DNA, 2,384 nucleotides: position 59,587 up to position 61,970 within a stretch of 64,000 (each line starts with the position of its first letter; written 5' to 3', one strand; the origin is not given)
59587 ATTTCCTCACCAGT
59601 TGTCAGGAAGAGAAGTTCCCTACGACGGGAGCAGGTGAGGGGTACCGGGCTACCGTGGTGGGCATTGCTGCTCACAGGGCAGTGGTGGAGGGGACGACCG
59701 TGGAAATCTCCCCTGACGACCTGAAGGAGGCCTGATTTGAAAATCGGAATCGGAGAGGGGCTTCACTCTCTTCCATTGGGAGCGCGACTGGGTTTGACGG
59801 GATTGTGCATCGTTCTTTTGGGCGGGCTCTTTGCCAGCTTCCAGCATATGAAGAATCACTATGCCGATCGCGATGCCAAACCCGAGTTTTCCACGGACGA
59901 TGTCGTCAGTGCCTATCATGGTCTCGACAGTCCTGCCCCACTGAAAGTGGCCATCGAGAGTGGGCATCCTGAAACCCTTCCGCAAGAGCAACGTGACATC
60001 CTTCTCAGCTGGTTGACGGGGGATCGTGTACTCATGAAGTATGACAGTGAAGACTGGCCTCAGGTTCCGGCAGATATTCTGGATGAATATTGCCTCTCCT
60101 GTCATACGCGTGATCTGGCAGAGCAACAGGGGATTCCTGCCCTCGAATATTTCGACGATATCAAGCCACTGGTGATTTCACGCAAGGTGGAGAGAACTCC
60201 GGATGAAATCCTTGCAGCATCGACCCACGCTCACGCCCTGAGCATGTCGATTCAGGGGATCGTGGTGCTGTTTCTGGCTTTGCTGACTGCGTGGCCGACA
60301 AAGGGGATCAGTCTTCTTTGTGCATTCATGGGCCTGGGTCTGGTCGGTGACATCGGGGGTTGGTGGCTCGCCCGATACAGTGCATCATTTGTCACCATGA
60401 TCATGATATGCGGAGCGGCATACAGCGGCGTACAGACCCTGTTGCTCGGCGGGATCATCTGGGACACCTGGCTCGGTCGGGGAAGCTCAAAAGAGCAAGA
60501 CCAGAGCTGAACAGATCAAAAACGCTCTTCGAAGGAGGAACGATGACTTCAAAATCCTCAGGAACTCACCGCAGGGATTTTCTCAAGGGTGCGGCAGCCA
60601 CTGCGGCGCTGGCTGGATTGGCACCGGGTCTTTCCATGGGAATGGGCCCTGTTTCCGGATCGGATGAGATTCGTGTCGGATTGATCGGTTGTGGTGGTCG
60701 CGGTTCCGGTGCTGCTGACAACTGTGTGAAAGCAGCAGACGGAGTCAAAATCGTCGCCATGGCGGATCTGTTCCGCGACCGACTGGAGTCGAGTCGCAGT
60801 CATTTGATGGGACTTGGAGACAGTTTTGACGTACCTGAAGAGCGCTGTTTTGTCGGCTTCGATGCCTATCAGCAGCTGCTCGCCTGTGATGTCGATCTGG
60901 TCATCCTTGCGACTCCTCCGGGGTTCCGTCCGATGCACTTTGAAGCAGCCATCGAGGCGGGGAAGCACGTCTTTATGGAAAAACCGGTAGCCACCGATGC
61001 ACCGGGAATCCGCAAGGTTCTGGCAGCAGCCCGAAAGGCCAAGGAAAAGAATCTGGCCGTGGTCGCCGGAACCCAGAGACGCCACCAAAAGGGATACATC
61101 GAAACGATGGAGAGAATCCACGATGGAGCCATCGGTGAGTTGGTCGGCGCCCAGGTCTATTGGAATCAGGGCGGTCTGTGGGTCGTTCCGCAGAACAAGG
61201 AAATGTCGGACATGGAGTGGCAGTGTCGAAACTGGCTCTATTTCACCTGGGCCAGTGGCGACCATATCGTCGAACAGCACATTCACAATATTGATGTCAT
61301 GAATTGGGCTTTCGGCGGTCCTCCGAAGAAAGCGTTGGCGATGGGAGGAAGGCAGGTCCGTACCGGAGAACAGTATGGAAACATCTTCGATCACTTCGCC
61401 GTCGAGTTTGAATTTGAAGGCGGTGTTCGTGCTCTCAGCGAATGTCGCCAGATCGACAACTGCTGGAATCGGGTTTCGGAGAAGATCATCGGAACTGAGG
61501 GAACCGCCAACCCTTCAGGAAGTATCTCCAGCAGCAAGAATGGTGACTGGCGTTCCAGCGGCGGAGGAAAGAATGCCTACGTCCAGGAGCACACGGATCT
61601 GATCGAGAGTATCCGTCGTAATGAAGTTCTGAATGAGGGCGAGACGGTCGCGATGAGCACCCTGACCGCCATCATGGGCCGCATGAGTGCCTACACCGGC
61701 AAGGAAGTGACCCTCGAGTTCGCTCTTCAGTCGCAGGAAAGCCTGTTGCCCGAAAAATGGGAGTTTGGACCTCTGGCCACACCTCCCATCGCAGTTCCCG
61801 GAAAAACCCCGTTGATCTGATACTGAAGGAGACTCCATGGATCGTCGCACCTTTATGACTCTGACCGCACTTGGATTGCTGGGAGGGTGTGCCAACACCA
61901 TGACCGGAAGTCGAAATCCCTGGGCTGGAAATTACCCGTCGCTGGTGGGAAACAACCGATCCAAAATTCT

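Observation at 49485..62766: Periplasmic Gfo/Idh/MocA, xylose-isomerase-like TIM-barrel and DUF1080 locus; putative oxidative (3-keto) glycoside catabolic system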

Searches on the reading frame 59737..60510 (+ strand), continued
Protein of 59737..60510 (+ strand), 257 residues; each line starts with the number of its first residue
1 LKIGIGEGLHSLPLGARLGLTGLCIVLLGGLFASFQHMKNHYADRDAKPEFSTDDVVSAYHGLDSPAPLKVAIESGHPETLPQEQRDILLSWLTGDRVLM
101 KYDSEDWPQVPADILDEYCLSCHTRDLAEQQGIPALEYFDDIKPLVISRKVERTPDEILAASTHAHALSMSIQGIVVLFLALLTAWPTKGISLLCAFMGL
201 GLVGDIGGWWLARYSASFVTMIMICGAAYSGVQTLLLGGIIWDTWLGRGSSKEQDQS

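Call 36: fold_search(model_id=the predicted structure, library=pdb)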
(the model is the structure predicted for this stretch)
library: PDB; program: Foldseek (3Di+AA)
matches with E <= 10: 164; with E <= 0.001: 0
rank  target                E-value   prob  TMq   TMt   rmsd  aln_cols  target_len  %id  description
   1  7o8k                  1.5e+00  0.08  0.16  0.16  20.8       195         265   11  NmHR light state structure at 300 us after photoexcitation determined by serial femtosecond crystallography (with extrap (released 2022-02-09)
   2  6sss_C                1.5e+00  0.85  0.29  0.50   3.2        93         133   14  Crystal structure of Human Microsomal Glutathione S-Transferase 2 (released 2021-02-03)
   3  6sss_D                1.6e+00  0.82  0.28  0.51   3.3        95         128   15  Crystal structure of Human Microsomal Glutathione S-Transferase 2 (released 2021-02-03)
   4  4dj9_A                1.9e+00  0.09  0.19  0.20  22.8       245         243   10  Human vinculin head domain Vh1 (residues 1-258) in complex with the talin vinculin binding site 50 (VBS50, residues 20 (released 2012-02-29)
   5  8jcw_2                1.9e+00  0.09  0.24  0.10  24.2       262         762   14  Cryo-EM structure of mGlu2-mGlu3 heterodimer in presence of LY341495 and NAM563 (dimerization mode I) (released 2023-06-21)
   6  6sss_F                2.0e+00  0.77  0.28  0.50   3.1        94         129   15  Crystal structure of Human Microsomal Glutathione S-Transferase 2 (released 2021-02-03)
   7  5g2c                  2.0e+00  0.08  0.17  0.16  20.6       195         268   11  The crystal structure of light-driven chloride pump ClR (T102D) mutant at pH 4.5. (released 2016-10-19)
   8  8rw7                  2.0e+00  0.08  0.17  0.12  23.5       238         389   10  Crystal structure of the adenosine A2A receptor in complex with the synthetic photoswitch 'StilSwitch1 (released 2025-01-08)
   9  7e9g_R                2.0e+00  0.08  0.22  0.10  24.9       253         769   14  Cryo-EM structure of Gi-bound metabotropic glutamate receptor mGlu2 (released 2021-06-23)
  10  6ssw_B                2.3e+00  0.54  0.26  0.44   4.0        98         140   15  Crystal structure of Human Microsomal Glutathione S-Transferase 2 in complex with an Inhibitor Glutathione sulfonic ac (released 2021-02-03)
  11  5g28                  2.3e+00  0.09  0.19  0.19  21.7       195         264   12  The crystal structure of light-driven chloride pump ClR at pH 6.0. (released 2016-10-19)
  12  7o8p                  2.4e+00  0.07  0.16  0.16  20.9       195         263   11  NmHR light state structure at 17.5 ms (15 - 20 ms) after photoexcitation determined by serial millisecond crystallograph (released 2022-02-09)
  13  3c7j_A                2.4e+00  0.05  0.16  0.17  16.2       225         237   12  Crystal structure of transcriptional regulator (GntR family member) from Pseudomonas syringae pv. tomato str. DC3000 (released 2008-02-26)
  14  3t6g_D                2.5e+00  0.80  0.30  0.53   2.9        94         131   12  Structure of the complex between NSP3 (SHEP1) and p130Cas (released 2011-11-23)
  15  6ssw_A                2.5e+00  0.38  0.26  0.45  15.9       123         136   16  Crystal structure of Human Microsomal Glutathione S-Transferase 2 in complex with an Inhibitor Glutathione sulfonic ac (released 2021-02-03)
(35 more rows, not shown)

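Call 66: search_protein_families(library=pfam, proteins=[window:59737-60510:+], max_evalue=5)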
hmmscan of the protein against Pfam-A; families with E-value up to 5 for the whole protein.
window:59737-60510:+ (257 aa): 1 family
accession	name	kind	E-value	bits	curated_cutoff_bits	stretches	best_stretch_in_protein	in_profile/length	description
PF13442.11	Cytochrome_CBB3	-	0.21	12.4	27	1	112-143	7-33/68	Cytochrome C oxidase, cbb3-type, subunit III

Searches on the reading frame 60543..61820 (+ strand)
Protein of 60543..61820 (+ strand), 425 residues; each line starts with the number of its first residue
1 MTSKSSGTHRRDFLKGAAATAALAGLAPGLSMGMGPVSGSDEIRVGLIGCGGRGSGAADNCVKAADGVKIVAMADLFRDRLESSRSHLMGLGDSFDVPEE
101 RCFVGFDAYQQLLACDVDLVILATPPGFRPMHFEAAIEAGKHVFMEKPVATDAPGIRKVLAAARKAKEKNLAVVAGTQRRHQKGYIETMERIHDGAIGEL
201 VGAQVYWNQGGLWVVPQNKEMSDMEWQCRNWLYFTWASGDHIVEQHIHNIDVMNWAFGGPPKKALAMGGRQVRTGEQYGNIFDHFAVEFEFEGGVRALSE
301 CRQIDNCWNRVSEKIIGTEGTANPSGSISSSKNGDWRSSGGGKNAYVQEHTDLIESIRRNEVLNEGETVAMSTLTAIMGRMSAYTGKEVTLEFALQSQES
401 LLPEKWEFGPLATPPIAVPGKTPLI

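Call 6: search_protein_families(library=pfam, proteins=[window:60543-61820:+], max_evalue=0.01)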
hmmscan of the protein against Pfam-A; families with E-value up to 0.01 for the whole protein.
window:60543-61820:+ (425 aa): 4 families
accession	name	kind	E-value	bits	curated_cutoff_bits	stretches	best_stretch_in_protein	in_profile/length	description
PF01408.29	GFO_IDH_MocA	-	4.6e-15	56.8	24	1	43-168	1-114/120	Oxidoreductase family, NAD-binding Rossmann fold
PF22725.1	GFO_IDH_MocA_C3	-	3.3e-12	46.9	27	1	189-322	5-123/124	GFO/IDH/MocA C-terminal domain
PF02894.22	GFO_IDH_MocA_C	-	1.5e-08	35.2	22.9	1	190-353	2-156/218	Oxidoreductase family, C-terminal alpha/beta domain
PF10518.14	TAT_signal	-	9.2e-06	25.8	22.7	1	9-27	3-21/21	TAT (twin-arginine translocation) pathway signal sequence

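Call 10: search_solved_structures(query=window:60543-61820:+, max_evalue=0.00001)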
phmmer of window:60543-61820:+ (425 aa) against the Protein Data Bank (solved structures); distinct sequences matched with E-value up to 0.00001: 35.
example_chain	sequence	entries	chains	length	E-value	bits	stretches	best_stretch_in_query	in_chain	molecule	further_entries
4n54_A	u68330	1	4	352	1e-13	54.1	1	39-320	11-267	Inositol dehydrogenase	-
4mkx_A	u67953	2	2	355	6e-13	51.6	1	42-320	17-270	Inositol dehydrogenase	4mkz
9m3d_B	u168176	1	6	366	2.8e-12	49.4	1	42-206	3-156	DgpA1 from W974-1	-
6o15_A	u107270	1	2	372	1e-10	44.3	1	111-349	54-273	Uncharacterized oxidoreductase YjhC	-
5a02_A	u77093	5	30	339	2e-10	43.3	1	87-201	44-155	ALDOSE-ALDOSE OXIDOREDUCTASE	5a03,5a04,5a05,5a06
3ec7_A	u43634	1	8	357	3.9e-10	42.3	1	43-201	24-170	Putative Dehydrogenase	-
3q2i_A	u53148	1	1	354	7.7e-10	41.4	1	43-262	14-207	dehydrogenase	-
6z3b_B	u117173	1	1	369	1.7e-09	40.3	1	102-300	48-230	Gfo/Idh/MocA family oxidoreductase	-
6z3b_A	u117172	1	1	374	1.7e-09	40.2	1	102-300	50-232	Gfo/Idh/MocA family oxidoreductase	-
6z3c_AAA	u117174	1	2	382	1.8e-09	40.2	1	102-300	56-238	Gfo/Idh/MocA family oxidoreductase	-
3cea_A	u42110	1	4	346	2.3e-09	39.8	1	39-269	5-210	Myo-inositol 2-dehydrogenase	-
3mz0_A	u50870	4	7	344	7.8e-09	38.1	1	43-200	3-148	Inositol 2-dehydrogenase/D-chiro-inositol 3-dehydrogenase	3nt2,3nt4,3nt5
1zh8_A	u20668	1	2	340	6.2e-08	35.1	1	104-226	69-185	oxidoreductase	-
4l8v_A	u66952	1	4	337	6.7e-08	35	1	43-200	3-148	Inositol 2-dehydrogenase/D-chiro-inositol 3-dehydrogenase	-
3q2k_A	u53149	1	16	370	6.9e-08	34.9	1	42-264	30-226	oxidoreductase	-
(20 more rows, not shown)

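Call 70: search_protein_families(library=ncbifam, proteins=[window:60543-61820:+], max_evalue=0.01)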
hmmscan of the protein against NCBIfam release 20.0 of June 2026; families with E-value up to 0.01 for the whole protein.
window:60543-61820:+ (425 aa): 10 families
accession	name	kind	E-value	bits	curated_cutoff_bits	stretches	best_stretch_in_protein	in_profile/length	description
TIGR04380.1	myo_inos_iolG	equivalog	2.6e-22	79.1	355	1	43-323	2-251/330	inositol 2-dehydrogenase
NF052679.1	InsChiInosDhIolG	equivalog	1.5e-14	53.8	540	1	43-199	3-147/343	bifunctional inositol 2-dehydrogenase/D-chiro-inositol 1-dehydrogenase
NF058561.1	BT_2158_fam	equivalog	2.9e-13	49.2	750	1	10-213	2-189/487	glycoside 3-dehydrogenase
NF040723.1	UDP-GlcNAcDh_Arch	equivalog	3.2e-13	49.9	450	1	43-203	1-144/302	UDP-N-acetylglucosamine 3-dehydrogenase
NF052479.1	LevoglcsnDh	equivalog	2.5e-07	29.7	650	1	115-204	72-158/386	levoglucosan dehydrogenase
NF008607.0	PRK11579.1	subfamily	1.8e-06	27.2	330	1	106-201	54-146/346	oxidoreductase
NF007574.0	PRK10206.1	equivalog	2e-06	27.1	352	1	112-204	61-150/345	oxidoreductase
NF041392.1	XylDh_Gfo6_Halo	equivalog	1e-05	24.5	350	1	114-322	79-273/350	D-xylose 1-dehydrogenase Gfo6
TIGR01409.1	TAT_signal_seq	domain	1.5e-05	25.1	16.7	1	10-32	3-22/29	twin-arginine translocation signal domain-containing protein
NF058563.1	BT_2159_fam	equivalog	0.0011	18.1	650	1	115-205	61-148/350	disaccharide 3-dehydrogenase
